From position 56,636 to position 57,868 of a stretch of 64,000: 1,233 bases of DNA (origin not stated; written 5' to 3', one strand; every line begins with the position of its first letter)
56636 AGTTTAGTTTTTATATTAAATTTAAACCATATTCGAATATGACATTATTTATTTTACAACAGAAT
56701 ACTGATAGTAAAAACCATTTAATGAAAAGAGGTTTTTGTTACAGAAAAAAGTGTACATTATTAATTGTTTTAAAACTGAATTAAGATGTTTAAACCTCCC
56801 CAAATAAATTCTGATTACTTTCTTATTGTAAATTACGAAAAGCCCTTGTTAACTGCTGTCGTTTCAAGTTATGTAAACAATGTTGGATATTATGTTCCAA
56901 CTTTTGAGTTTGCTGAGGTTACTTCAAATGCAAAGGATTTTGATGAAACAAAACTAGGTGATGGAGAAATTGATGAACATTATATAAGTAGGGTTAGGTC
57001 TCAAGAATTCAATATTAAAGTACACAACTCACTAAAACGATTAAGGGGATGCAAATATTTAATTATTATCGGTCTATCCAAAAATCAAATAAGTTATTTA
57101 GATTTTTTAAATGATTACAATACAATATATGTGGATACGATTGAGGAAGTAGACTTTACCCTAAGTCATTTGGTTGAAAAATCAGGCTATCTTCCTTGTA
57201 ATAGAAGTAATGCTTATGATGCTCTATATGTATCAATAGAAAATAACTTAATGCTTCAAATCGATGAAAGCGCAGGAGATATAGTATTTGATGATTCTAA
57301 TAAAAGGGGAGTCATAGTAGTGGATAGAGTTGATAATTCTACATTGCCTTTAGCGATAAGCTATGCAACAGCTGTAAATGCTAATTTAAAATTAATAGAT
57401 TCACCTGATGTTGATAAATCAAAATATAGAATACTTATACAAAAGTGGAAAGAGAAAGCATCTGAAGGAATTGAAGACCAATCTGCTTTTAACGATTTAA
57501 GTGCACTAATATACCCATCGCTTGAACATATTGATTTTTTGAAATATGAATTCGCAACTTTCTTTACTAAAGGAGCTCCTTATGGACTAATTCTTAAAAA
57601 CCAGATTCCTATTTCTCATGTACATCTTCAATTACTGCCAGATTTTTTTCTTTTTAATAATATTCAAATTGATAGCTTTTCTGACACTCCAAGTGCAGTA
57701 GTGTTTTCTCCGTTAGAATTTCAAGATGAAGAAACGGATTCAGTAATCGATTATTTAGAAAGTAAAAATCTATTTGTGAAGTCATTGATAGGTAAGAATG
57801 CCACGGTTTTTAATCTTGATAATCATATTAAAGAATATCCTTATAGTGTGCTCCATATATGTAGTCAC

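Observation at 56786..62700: Two-gene candidate defence system: CHAT protease directly followed by a 1333-aa STAND NTPase with a possible nuclease-like N-terminus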

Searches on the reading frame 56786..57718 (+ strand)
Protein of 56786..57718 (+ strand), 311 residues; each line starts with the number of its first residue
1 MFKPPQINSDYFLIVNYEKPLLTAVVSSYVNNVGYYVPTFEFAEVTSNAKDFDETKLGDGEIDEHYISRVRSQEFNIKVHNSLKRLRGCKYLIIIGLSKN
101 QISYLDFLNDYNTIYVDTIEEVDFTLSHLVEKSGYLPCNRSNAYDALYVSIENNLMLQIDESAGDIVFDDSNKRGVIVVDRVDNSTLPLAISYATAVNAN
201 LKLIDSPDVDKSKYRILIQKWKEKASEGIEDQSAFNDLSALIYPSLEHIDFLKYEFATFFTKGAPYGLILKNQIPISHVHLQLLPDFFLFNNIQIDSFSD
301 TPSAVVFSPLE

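Call 12: search_protein_families(library=pfam, proteins=[window:56786-57718:+], max_evalue=10)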
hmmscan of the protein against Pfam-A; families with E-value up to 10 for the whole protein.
seq(311 aa): 0 families

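Call 78: search_protein_representatives(protein=window:56786-57685:+)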
Query: 300 residues. Proteins with E-value up to 0.001 (for the whole library): 187; up to 1e-10: 132; up to 1e-30: 61. The best 150 are listed.
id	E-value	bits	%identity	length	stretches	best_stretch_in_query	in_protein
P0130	2.6e-73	263.2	44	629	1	4-299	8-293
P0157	4.2e-71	255.9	47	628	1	3-296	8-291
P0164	1.1e-67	244.7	45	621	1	4-297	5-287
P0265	3.9e-61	223.2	42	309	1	1-296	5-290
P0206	2.9e-58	213.8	40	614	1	5-296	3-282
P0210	2.9e-57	210.5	43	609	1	5-293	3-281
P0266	1.5e-56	208.1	39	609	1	5-295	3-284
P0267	2.5e-56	207.4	39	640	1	1-295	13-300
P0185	1.9e-54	201.3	41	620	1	5-299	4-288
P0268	9.2e-54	199.0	42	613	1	3-296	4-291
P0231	5.0e-53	196.6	38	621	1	5-293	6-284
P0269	1.5e-52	195.0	40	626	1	1-297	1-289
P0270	1.5e-52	195.0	38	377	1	5-293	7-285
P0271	5.6e-51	189.9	37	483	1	2-294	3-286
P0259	1.3e-49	185.4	39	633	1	5-297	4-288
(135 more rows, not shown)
